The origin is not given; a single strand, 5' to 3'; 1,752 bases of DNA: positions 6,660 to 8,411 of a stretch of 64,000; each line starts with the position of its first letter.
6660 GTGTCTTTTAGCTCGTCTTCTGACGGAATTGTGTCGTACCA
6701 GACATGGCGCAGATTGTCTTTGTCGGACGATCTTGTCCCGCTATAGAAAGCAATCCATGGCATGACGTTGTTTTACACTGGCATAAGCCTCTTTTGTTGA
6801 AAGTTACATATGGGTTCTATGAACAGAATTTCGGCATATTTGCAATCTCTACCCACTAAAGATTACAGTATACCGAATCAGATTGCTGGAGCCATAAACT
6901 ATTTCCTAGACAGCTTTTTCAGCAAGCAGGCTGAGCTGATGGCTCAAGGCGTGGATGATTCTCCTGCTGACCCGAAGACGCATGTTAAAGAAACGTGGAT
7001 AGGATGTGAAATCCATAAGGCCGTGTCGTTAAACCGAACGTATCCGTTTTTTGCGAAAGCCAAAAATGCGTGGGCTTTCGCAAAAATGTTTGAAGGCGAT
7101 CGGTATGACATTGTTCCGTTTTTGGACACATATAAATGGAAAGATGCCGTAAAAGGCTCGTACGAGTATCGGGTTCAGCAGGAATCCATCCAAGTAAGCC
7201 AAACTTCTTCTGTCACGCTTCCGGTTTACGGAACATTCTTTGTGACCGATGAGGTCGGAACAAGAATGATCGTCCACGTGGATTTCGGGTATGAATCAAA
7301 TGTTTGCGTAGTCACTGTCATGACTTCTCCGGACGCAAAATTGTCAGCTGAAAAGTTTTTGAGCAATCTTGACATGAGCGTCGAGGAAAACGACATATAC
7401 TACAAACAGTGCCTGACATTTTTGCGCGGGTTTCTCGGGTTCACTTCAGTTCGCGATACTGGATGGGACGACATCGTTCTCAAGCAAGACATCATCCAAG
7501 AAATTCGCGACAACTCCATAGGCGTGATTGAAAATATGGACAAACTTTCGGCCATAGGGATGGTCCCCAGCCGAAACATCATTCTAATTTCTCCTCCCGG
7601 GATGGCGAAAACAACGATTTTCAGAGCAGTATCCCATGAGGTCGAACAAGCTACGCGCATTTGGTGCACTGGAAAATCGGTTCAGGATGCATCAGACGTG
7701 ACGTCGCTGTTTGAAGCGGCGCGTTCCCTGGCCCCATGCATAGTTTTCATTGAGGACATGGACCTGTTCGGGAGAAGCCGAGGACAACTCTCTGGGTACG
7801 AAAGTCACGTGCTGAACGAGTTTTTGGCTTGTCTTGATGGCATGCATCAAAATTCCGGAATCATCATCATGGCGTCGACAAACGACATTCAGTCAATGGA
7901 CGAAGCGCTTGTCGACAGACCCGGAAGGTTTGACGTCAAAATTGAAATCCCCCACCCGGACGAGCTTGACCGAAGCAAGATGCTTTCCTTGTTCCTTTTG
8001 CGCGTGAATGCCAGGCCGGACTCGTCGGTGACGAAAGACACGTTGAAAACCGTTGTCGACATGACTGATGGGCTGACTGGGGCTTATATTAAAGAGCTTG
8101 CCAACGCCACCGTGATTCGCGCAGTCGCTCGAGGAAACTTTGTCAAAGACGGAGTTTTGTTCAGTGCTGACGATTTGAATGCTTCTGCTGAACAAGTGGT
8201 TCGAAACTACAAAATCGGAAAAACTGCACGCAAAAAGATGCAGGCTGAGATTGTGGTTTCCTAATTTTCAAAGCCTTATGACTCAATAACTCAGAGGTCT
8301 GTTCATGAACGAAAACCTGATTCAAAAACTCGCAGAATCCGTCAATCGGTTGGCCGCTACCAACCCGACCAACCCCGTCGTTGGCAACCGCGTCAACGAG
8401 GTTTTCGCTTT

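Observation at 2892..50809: Candidate new virion metal-binding domain: a helix-His / His-x3-Asp repeat that always comes in triplets, shared by the sheath and two baseplate proteins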

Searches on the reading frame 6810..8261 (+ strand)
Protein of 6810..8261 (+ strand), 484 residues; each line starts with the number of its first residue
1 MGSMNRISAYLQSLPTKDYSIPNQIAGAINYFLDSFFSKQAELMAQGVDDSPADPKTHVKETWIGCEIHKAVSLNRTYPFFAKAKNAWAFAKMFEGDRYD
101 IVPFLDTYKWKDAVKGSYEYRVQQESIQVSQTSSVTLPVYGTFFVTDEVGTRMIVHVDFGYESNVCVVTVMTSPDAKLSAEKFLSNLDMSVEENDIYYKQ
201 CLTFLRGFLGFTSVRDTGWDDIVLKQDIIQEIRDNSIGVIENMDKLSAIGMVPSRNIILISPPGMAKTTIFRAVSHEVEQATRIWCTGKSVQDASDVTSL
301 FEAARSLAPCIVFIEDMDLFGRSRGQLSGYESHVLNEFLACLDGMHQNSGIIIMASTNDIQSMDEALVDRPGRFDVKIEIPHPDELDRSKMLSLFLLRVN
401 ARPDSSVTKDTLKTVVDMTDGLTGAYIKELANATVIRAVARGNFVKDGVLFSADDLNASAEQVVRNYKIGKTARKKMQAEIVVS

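Call 11: search_protein_families(library=pfam, proteins=[window:6810-8261:+], max_evalue=0.01)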
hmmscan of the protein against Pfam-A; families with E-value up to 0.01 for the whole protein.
window:6810-8261:+ (484 aa): 3 families
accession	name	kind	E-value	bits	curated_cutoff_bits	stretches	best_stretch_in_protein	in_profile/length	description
PF00004.35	AAA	-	1.5e-22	80.9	21.2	1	257-381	1-130/131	ATPase family associated with various cellular activities (AAA)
PF20030.5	bpMoxR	-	0.0019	17.8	27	1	227-279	5-56/205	MoxR domain in the MoxR-vWA-beta-propeller ternary systems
PF05496.18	RuvB_N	-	0.0074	16.5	27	0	256-315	35-91/159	Holliday junction DNA helicase RuvB P-loop domain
